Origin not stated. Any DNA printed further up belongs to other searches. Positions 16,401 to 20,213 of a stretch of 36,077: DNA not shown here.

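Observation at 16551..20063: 1170-aa fusion with a GltD-type NAD(P)H module inserted inside a NuoG/FdhA-like Fe-S scaffold and a truncated, degenerate molybdopterin-type domain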

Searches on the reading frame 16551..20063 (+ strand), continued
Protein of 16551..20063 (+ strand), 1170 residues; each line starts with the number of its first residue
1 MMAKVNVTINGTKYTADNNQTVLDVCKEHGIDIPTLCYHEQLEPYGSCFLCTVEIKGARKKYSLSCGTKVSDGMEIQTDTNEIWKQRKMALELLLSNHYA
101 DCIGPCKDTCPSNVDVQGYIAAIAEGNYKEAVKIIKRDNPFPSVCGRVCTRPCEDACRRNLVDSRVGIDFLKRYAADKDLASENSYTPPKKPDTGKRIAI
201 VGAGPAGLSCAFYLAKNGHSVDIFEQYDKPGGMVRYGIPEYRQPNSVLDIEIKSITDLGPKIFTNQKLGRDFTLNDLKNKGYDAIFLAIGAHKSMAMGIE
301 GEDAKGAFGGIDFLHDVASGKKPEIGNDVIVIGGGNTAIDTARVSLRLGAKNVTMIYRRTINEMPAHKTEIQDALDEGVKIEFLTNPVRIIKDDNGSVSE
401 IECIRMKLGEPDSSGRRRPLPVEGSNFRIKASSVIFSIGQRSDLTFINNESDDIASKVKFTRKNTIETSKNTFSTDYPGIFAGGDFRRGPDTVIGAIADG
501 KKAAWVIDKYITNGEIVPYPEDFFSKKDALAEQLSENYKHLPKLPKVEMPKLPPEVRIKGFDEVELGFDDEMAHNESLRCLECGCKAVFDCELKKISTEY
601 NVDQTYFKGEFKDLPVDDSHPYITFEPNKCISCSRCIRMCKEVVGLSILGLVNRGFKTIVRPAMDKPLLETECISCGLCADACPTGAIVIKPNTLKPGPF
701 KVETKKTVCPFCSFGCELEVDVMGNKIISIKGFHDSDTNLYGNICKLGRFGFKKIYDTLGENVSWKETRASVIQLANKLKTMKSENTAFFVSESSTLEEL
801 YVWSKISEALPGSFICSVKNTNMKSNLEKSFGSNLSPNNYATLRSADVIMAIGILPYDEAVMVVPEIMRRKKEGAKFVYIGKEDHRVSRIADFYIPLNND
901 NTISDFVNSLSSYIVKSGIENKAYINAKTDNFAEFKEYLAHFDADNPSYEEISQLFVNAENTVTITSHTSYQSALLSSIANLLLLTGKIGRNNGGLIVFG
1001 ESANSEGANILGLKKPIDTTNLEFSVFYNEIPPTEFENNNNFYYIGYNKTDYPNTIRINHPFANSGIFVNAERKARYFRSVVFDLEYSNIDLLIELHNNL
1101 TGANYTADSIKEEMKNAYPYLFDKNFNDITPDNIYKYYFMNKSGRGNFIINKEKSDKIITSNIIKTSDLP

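Call 29: find_related_loci(query=window:16551-20060:+, collection=genome_contigs, flank=6000)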
Query window:16551-20060:+ (1170 aa) in genome_contigs; peptide patterns used: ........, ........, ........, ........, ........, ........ (x = any residue, [..] = any of these).
165 stretches matched a pattern; 2 encode a relative of the query (tblastn E <= 1e-3); 2 distinct loci.
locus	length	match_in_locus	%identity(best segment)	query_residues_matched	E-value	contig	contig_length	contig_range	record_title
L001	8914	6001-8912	87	1-887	0e+0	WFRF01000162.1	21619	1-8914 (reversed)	MAG: candidate division WOR-3 bacterium isolate S014_35 k151_33561, whole genome shotgun sequence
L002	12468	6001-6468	28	185-356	3e-10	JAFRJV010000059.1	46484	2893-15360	MAG: Mogibacterium sp. isolate RGIG2535 Goat_Jejunum-5__c62851, whole genome shotgun sequence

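Call 43: predict_structure(alignment_id=A1)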
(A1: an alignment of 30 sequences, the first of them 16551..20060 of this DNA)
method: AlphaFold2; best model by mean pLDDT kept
length: 1170 residues; sequences in the alignment: 30
mean_pLDDT: 82.9   pTM: 0.68
mean pLDDT of the five models: 82.9, 82.8, 80.3, 79.7, 75.7
residues with pLDDT >= 90: 423; 70-90: 571; 50-70: 136; < 50: 40
segments of 3 or more residues with pLDDT < 50: 449-451, 525-530, 1126-1136, 1159-1170
pLDDT, mean of each block of 10 residues (from residue 1): 80 89 88 81 77 76 73 87 79 62 65 82 87 90 86 78 82 92 86 92 94 94 93 90 92 92 89 87 91 85 90 89 91 92 94 94 84 93 94 92 91 72 92 90 64 67 80 87 82 85 93 85 50 63 80 90 90 88 60 69 58 75 81 85 90 70 81 90 80 59 86 91 85 88 92 90 92 94 88 92 92 81 62 56 88 91 91 93 92 91 91 93 87 90 84 90 87 82 84 76 84 72 88 75 92 90 90 82 93 95 89 82 54 49 74 56 41
secondary structure, 60 per line:
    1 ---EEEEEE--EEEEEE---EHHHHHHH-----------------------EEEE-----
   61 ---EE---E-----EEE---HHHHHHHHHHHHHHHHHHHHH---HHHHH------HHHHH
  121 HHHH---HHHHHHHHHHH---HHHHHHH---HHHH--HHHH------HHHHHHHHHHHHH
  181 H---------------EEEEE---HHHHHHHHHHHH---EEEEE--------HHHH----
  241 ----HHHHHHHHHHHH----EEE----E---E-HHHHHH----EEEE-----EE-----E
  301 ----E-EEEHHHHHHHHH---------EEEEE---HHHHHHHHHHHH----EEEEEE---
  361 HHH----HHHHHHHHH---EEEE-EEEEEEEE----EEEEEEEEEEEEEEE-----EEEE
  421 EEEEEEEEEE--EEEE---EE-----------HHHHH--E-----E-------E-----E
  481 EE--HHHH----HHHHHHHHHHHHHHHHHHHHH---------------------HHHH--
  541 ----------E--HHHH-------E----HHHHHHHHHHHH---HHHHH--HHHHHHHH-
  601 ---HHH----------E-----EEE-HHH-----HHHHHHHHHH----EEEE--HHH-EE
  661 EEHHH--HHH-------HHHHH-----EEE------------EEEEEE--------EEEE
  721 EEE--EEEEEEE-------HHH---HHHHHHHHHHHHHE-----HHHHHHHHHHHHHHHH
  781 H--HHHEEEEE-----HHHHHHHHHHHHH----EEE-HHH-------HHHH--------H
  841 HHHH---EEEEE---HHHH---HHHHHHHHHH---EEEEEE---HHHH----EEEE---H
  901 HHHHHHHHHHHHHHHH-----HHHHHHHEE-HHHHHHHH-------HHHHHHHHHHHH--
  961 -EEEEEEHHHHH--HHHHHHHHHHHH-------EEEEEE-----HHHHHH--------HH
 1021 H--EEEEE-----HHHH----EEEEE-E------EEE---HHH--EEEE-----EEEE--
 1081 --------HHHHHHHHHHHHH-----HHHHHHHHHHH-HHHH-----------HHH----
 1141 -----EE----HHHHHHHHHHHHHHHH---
elements in order (helices of 4 or more, strands of 3 or more residues): E4-9 E12-17 H22-28 E52-55 E75-77 H81-101 H105-109 H116-124 H128-138 H142-148 H152-155 H158-161 H168-181 E197-201 H205-216 E220-224 H233-236 H245-256 E261-263 H274-279 E284-287 E307-309 H310-318 E328-332 H336-347 E352-357 H368-376 E380-383 E385-392 E397-411 E417-430 E433-436 H453-457 E480-482 H485-488 H493-513 H535-538 H554-557 H570-581 H585-589 H592-599 E623-625 H635-644 E649-652 E659-662 H678-682 E688-690 E703-708 E717-723 E726-732 H746-758 H765-781 E787-791 H797-809 E814-816 H828-831 H840-844 E848-852 H856-859 H863-872 E876-881 H885-888 E893-896 H900-916 H922-928 H932-939 H947-958 E962-967 H968-972 H975-986 E994-999 H1005-1010 E1024-1028 H1034-1037 E1042-1046 E1055-1057 E1066-1069 E1075-1078 H1089-1101 H1107-1117 H1119-1122 H1152-1167

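Call 45: fold_search(model_id=the predicted structure, library=pdb)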
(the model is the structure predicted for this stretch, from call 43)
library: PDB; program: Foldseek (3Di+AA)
matches with E <= 10: 1971; with E <= 0.001: 718
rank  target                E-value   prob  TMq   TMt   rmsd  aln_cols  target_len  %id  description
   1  9bov_A                2.5e-99  1.00  0.55  0.55  15.1      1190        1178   36  Structure of electron bifurcating Nfn-ABC complexed with NAD from Caldicellulosiruptor saccharolyticus (released 2025-03-05)
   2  8oh5_C                2.7e-95  1.00  0.55  0.55  15.0      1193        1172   33  Cryo-EM structure of the electron bifurcating transhydrogenase StnABC complex from Sporomusa Ovata (state 2) (released 2023-09-13)
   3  9n5u_A                9.5e-77  1.00  0.42  0.51  17.0      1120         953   32  Structure of the Thermococcus sibiricus NfnABC complex (released 2025-05-07)
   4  9n5v_A                7.6e-74  1.00  0.42  0.51  16.9      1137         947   31  Structure of the NAD(H)-bound Thermococcus sibiricus NfnABC complex (released 2025-05-07)
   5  5jca_L                1.1e-37  1.00  0.33  0.80   6.4       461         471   38  NADP(H) bound NADH-dependent Ferredoxin:NADP Oxidoreductase (NfnI) from Pyrococcus furiosus (released 2017-04-12)
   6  5jfc_L                4.3e-36  1.00  0.32  0.79   6.3       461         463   37  NADH-dependent Ferredoxin:NADP Oxidoreductase (NfnI) from Pyrococcus furiosus (released 2017-04-12)
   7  4ylf_B                2.0e-35  1.00  0.33  0.81   6.7       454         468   38  Insights into flavin-based electron bifurcation via the NADH-dependent reduced ferredoxin-NADP oxidoreductase structur (released 2015-07-08)
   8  5vj7_A                1.8e-34  1.00  0.32  0.79   6.4       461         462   34  Ferredoxin NADP Oxidoreductase (Xfn) (released 2017-07-19)
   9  6s6s_E                5.6e-30  1.00  0.33  0.79   2.4       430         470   30  Structure of Azospirillum brasilense Glutamate Synthase in a4b4 oligomeric state. (released 2019-09-11)
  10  7vw6_A                1.4e-29  1.00  0.42  0.53   5.3       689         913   19  Cryo-EM Structure of Formate Dehydrogenase 1 from Methylorubrum extorquens AM1 (released 2022-06-01)
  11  7xqw_A                1.4e-28  1.00  0.42  0.60   9.4       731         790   19  Formate dehydrogenase (FDH) from Methylobacterium extorquens AM1 (MeFDH1) (released 2023-08-09)
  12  8f6n_D                3.3e-28  1.00  0.33  0.38   6.0       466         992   30  Dihydropyrimidine Dehydrogenase (DPD) C671S Mutant Soaked with Thymine Quasi-Anaerobically (released 2023-02-01)
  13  6s6t_E                5.2e-28  1.00  0.33  0.79   4.4       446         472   29  Structure of Azospirillum brasilense Glutamate Synthase in a4b3 oligomeric state (released 2019-09-11)
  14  1h7x_A                6.1e-28  1.00  0.33  0.37   6.1       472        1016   29  Dihydropyrimidine dehydrogenase (DPD) from pig, ternary complex of a mutant enzyme (C671A), NADPH and 5-fluorouracil (released 2001-02-23)
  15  8f6n_C                6.1e-28  1.00  0.32  0.37   6.3       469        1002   29  Dihydropyrimidine Dehydrogenase (DPD) C671S Mutant Soaked with Thymine Quasi-Anaerobically (released 2023-02-01)
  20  1gte_D                1.5e-27  1.00  0.32  0.37   6.2       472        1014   29  DIHYDROPYRIMIDINE DEHYDROGENASE (DPD) FROM PIG, BINARY COMPLEX WITH 5-IODOURACIL (released 2002-04-11)
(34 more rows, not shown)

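Call 49: search_protein_families(library=ncbifam, proteins=[L001:47-1426:+], max_evalue=0.01)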
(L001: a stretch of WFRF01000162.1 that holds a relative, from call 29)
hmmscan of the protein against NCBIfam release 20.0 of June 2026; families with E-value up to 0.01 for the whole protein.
L001:47-1426:+ (459 aa): 1 family
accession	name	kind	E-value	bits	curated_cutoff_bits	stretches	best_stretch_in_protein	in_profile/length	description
TIGR00073.1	hypB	equivalog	0.0049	16.4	121.2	0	254-313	135-194/217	hydrogenase nickel incorporation protein HypB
